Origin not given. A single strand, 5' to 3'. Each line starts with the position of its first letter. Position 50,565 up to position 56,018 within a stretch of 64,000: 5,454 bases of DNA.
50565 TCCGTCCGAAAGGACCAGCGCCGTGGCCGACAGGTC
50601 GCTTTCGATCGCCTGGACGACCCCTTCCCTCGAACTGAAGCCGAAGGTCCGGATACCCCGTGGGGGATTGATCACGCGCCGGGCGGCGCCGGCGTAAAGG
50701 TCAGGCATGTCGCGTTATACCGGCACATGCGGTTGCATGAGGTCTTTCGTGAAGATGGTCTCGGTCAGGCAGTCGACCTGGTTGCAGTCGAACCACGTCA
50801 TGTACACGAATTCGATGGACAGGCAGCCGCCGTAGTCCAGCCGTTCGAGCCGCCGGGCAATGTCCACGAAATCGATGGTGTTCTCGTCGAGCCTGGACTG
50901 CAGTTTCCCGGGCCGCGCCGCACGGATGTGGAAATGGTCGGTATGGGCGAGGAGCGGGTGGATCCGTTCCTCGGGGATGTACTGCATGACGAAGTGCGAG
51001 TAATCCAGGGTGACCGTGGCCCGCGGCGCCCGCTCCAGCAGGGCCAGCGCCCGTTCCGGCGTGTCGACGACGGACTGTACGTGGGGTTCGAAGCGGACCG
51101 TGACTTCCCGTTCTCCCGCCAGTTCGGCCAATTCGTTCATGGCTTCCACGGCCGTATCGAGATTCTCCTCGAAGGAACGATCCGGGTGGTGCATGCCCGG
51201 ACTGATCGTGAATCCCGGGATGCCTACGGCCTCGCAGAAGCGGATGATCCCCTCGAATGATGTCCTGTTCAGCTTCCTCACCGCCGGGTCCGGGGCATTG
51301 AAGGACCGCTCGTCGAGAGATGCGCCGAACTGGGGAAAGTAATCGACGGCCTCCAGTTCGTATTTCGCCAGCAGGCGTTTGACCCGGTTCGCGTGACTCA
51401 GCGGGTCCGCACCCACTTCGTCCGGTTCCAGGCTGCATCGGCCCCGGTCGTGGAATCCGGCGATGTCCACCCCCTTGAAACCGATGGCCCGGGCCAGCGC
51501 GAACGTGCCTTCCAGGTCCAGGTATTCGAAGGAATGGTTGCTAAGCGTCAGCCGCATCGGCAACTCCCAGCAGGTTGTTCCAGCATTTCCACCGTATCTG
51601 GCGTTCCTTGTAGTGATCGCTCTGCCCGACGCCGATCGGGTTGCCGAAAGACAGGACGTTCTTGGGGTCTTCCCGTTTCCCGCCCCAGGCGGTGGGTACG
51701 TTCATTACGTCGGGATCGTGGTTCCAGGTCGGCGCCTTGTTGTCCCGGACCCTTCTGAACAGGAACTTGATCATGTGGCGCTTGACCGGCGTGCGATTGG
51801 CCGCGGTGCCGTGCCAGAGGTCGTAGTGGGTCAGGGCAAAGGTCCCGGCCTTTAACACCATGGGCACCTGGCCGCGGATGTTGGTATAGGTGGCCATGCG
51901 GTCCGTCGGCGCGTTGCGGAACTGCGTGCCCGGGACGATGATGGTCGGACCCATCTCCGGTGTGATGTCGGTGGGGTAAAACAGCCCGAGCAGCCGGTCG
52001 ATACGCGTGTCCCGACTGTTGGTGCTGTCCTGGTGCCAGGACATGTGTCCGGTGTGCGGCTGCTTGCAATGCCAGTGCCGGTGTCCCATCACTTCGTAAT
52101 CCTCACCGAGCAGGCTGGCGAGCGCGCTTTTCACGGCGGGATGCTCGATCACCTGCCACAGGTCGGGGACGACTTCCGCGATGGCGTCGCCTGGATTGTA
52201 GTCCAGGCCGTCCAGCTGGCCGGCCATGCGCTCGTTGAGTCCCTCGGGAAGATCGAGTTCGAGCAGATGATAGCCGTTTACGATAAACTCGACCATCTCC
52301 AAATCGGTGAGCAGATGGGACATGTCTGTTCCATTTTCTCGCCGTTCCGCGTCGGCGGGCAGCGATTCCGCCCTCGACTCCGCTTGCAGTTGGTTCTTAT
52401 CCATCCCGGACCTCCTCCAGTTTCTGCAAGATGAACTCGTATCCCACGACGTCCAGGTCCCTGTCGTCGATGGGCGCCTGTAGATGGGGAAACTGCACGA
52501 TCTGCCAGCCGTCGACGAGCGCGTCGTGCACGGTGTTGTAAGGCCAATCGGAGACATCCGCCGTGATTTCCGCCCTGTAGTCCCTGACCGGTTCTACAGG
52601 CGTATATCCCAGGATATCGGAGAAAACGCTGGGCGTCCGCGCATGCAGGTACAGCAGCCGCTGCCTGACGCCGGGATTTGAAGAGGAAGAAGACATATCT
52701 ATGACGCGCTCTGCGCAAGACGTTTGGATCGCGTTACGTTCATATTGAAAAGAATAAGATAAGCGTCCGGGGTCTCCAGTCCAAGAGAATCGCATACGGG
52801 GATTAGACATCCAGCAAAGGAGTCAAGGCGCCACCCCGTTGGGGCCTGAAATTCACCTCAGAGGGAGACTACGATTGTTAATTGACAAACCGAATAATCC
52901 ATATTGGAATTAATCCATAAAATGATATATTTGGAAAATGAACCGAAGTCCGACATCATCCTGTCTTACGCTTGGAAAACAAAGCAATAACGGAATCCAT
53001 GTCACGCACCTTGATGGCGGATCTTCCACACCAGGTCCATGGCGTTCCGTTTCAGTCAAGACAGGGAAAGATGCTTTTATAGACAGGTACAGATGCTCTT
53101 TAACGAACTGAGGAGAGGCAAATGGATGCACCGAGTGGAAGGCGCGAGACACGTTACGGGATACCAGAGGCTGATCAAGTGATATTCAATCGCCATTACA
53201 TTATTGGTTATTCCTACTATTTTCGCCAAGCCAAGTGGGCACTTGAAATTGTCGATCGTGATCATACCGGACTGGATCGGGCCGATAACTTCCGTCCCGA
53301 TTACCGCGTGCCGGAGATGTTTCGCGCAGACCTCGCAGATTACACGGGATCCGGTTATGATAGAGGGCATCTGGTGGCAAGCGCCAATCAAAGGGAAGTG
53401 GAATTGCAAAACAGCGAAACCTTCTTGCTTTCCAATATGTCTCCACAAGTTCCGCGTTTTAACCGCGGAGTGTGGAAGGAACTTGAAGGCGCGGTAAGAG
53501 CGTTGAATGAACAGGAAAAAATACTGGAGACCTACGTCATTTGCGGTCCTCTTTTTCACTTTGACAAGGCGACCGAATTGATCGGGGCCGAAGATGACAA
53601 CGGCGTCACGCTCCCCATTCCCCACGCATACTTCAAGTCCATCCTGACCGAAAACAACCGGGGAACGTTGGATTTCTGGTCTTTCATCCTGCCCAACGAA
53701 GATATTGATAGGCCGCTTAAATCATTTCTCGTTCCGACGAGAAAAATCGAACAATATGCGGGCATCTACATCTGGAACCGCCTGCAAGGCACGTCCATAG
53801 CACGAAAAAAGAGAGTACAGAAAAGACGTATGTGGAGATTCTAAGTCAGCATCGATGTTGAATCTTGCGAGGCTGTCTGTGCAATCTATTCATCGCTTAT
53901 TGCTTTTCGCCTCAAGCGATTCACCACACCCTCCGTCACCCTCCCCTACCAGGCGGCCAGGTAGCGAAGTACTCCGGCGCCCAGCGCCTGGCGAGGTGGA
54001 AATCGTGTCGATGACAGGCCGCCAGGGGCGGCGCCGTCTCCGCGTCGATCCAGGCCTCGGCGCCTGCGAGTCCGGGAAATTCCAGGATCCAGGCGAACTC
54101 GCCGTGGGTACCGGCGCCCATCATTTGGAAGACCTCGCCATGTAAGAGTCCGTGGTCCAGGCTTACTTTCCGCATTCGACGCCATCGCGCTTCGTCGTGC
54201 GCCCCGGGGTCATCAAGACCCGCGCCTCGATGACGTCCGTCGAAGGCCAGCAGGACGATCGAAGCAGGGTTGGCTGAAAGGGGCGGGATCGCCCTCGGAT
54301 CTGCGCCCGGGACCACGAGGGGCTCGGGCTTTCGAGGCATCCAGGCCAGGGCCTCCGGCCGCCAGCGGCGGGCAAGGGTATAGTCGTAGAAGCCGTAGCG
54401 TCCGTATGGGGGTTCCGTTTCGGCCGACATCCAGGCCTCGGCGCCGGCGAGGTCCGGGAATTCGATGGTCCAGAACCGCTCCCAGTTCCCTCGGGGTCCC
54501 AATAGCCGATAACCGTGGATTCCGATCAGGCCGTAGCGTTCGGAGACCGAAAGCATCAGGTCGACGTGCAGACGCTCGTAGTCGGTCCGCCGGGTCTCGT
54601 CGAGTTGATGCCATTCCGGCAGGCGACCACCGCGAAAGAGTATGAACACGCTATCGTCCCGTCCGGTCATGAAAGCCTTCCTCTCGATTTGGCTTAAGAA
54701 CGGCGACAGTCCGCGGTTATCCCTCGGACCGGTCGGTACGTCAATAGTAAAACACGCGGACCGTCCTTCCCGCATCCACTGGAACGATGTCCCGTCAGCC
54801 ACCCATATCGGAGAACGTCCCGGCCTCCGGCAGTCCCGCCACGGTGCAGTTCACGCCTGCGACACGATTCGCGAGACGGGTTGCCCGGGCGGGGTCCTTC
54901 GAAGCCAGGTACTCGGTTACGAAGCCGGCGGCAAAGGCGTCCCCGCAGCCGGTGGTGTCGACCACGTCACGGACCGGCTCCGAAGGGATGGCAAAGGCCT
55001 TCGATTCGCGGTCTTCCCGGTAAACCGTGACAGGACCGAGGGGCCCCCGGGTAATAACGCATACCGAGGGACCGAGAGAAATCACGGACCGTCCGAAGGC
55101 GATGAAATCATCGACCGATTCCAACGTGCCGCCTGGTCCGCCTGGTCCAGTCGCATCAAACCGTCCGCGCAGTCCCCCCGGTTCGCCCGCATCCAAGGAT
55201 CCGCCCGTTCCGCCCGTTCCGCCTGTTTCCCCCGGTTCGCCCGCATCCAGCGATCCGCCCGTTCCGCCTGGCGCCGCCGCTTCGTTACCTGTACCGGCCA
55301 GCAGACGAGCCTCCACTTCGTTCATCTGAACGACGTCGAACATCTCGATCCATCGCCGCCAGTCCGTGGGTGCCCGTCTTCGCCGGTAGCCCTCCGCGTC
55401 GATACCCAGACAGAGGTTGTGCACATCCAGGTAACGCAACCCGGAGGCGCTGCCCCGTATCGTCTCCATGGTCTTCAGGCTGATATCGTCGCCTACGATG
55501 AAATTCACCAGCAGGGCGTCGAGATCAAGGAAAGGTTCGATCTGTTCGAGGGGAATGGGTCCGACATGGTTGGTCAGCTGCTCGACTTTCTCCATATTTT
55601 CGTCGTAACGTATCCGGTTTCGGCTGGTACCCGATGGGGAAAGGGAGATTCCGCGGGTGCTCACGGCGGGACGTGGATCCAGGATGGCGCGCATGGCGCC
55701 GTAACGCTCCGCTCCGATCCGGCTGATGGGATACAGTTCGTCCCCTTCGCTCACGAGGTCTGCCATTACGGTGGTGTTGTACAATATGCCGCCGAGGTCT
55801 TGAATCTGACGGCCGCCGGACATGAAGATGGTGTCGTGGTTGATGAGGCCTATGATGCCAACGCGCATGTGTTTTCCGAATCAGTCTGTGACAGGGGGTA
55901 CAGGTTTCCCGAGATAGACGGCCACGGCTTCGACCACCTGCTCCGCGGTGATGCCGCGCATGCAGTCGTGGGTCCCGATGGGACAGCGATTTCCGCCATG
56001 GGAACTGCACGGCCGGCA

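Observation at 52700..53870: AT-rich single-gene islet encoding a Serratia-type non-specific endonuclease with no signal peptide and no visible inhibitor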

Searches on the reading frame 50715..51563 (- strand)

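Call 4: search_protein_families(library=pfam, proteins=[window:50715-51563:-], max_evalue=0.01)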
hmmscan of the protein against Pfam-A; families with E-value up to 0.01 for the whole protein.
window:50715-51563:- (282 aa): 1 family
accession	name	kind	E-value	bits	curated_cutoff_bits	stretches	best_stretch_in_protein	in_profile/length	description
PF01261.30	AP_endonuc_2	-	3.8e-28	99.3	31.1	1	21-252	1-229/249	Xylose isomerase-like TIM barrel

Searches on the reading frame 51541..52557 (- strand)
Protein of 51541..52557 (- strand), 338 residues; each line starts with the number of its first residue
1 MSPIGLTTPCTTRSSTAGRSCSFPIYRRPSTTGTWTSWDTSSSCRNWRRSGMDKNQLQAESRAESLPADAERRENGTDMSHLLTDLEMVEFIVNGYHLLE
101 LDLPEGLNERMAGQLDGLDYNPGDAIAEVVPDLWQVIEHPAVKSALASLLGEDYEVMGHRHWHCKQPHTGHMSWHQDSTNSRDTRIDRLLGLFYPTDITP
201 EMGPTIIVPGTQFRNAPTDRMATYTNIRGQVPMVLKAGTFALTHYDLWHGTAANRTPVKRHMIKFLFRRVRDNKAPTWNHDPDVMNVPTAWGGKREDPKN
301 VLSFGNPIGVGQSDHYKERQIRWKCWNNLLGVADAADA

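Call 4: search_protein_families(library=pfam, proteins=[window:51541-52557:-], max_evalue=0.01)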
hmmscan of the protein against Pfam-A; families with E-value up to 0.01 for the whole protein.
window:51541-52557:- (338 aa): 1 family
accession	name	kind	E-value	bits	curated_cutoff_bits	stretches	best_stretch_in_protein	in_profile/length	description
PF05721.19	PhyH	-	1.2e-17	65.3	22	1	131-262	59-213/213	Phytanoyl-CoA dioxygenase (PhyH)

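Call 5: search_protein_families(library=padloc, proteins=[window:51541-52557:-], max_evalue=0.01)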
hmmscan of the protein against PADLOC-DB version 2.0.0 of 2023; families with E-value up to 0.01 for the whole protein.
window:51541-52557:- (338 aa): 0 families

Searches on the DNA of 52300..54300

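Call 31: search_rna_families(source=window, start=52300, end=54300, threshold=evalue, max_evalue=1)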
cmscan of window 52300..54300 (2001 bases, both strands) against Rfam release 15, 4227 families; matches with E-value up to 1: 1.
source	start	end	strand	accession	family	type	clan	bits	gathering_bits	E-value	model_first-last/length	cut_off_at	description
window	52800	52900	-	RF00016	SNORD14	Gene; snRNA; snoRNA; CD-box;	-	21.5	64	0.31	1-111/111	no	Small nucleolar RNA SNORD14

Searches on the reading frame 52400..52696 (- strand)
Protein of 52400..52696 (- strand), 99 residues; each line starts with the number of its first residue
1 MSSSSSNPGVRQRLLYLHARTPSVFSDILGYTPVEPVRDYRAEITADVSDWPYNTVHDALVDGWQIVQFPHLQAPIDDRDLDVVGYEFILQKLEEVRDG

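Call 55: search_protein_families(library=ncbifam, proteins=[window:52400-52696:-], max_evalue=0.01)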
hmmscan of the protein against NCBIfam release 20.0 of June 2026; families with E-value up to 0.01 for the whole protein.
window:52400-52696:- (99 aa): 0 families

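Call 84: search_solved_structures(query=window:52400-52696:-, max_evalue=1)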
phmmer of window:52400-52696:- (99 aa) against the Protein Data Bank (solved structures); distinct sequences matched with E-value up to 1: 0.

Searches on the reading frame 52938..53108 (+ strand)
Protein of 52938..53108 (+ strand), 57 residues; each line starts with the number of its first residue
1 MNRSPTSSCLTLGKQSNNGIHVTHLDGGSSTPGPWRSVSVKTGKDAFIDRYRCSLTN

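Call 62: search_protein_families(library=pfam, alignment_id=A4, max_evalue=0.05)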
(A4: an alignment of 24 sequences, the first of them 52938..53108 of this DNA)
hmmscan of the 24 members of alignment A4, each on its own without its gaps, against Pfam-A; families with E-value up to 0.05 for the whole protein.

A. member 1, window:52938-53108:+ (57 aa): 0 families

B. families by the number of members that match (of 24 scanned): 0 families

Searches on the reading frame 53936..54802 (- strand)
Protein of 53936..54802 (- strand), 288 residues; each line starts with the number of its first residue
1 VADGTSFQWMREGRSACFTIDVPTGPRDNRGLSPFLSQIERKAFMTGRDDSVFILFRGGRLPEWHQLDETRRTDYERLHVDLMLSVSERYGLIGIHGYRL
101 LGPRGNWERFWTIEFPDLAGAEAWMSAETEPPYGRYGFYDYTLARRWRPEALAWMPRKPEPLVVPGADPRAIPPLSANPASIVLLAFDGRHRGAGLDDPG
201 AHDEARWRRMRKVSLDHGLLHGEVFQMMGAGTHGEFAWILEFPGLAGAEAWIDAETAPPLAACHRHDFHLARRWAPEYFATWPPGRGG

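Call 4: search_protein_families(library=pfam, proteins=[window:53936-54802:-], max_evalue=0.01)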
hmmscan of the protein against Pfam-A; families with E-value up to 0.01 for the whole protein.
window:53936-54802:- (288 aa): 0 families

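Call 5: search_protein_families(library=padloc, proteins=[window:53936-54802:-], max_evalue=0.01)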
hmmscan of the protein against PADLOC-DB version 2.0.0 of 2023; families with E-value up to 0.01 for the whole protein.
window:53936-54802:- (288 aa): 0 families

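Call 17: list_cluster_members(proteins=[P0001, window:53936-54802:-, window:52397-52810:-, window:51541-52557:-, window:54795-55868:-, P0002, P0004, P0006])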
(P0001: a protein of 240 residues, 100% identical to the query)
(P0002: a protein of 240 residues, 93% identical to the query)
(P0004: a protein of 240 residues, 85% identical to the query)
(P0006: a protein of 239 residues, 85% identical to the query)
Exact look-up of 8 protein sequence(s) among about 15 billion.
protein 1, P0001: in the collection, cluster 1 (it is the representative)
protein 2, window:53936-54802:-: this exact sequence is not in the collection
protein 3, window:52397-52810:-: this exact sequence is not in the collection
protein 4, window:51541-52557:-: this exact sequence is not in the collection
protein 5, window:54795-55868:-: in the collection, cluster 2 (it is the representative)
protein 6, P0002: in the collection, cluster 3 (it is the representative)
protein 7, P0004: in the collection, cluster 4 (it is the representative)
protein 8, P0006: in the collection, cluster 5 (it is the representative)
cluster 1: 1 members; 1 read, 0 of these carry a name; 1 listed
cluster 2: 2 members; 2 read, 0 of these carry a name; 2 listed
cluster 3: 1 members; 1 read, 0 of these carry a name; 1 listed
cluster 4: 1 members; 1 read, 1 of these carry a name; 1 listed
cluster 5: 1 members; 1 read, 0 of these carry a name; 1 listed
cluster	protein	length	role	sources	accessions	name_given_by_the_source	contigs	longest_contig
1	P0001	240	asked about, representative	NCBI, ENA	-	-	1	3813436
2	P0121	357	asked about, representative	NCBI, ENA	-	-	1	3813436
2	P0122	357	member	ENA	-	-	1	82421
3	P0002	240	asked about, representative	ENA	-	-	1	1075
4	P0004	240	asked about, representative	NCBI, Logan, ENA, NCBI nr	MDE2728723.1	MAG: DNA/RNA non-specific endonuclease [Gemmatimonadota bacterium] | DNA/RNA non-specific endonuclease [Gemmatimonadota bacterium]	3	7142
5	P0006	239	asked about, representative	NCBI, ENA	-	-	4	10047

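Call 48: find_related_loci(query=window:53939-54670:-, collection=metagenome_contigs, flank=4000)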
Query window:53939-54670:- (244 aa) in metagenome_contigs; peptide patterns used: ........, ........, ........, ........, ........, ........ (x = any residue, [..] = any of these).
261 stretches matched a pattern; 19 encode a relative of the query (tblastn E <= 1e-3); 19 distinct loci.
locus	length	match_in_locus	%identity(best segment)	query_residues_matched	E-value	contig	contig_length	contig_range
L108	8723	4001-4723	82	1-238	4e-129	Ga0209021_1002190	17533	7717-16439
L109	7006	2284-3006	82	1-238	4e-129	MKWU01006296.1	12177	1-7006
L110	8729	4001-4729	54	2-239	6e-85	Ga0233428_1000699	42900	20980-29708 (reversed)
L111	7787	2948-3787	48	1-244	3e-67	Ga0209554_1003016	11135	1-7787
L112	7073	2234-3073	48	1-244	3e-67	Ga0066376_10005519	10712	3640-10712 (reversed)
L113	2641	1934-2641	47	5-238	1e-67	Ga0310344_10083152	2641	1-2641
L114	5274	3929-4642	48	5-240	1e-65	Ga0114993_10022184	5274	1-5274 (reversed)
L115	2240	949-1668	46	6-241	6e-62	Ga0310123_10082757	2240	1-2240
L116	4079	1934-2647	44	6-240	9e-60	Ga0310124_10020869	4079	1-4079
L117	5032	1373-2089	50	5-241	3e-59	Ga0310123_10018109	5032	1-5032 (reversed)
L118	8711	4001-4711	44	5-240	1e-56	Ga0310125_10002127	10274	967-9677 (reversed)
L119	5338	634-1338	44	5-238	4e-55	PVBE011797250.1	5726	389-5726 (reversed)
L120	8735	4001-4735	40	1-242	2e-48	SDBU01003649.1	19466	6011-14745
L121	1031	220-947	41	2-238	7e-45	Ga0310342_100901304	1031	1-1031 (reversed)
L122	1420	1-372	53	39-239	5e-37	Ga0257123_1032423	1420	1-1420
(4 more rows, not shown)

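Call 55: search_protein_families(library=ncbifam, proteins=[window:53939-54670:-], max_evalue=0.01)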
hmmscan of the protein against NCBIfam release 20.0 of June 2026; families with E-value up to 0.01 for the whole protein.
window:53939-54670:- (244 aa): 0 families

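Call 83: search_solved_structures(query=window:53939-54670:-, max_evalue=1)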
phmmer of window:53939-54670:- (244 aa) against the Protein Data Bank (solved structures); distinct sequences matched with E-value up to 1: 2.
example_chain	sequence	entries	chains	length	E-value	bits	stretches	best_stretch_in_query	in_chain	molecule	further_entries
2qgv_A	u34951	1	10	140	0.27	13.9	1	95-139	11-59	Hydrogenase-1 operon protein hyaE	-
2hfd_A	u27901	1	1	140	0.29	13.8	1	95-139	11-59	Hydrogenase-1 operon protein hyaE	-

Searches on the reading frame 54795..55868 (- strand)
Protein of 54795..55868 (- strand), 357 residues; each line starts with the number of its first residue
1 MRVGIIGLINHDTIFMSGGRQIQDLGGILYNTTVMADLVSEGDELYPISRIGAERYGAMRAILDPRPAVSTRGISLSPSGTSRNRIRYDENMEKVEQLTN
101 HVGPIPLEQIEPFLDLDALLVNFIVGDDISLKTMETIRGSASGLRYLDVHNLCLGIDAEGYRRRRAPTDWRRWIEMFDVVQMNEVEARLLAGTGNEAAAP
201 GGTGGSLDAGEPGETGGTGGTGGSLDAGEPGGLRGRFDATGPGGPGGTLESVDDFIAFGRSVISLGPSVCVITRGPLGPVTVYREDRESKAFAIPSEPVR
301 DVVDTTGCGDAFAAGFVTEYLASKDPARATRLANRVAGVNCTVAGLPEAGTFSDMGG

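Call 4: search_protein_families(library=pfam, proteins=[window:54795-55868:-], max_evalue=0.01)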
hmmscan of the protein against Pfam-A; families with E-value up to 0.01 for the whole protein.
window:54795-55868:- (357 aa): 1 family
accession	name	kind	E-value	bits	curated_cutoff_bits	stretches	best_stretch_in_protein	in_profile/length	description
PF00294.29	PfkB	-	2.5e-16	60.3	25.8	1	249-345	202-294/302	pfkB family carbohydrate kinase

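Call 20: find_encoding_contigs(protein=window:54795-55868:-, flank=10000, max_places=5)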
Protein window:54795-55868:- (357 aa): no gene with exactly this product is on record in the collection.
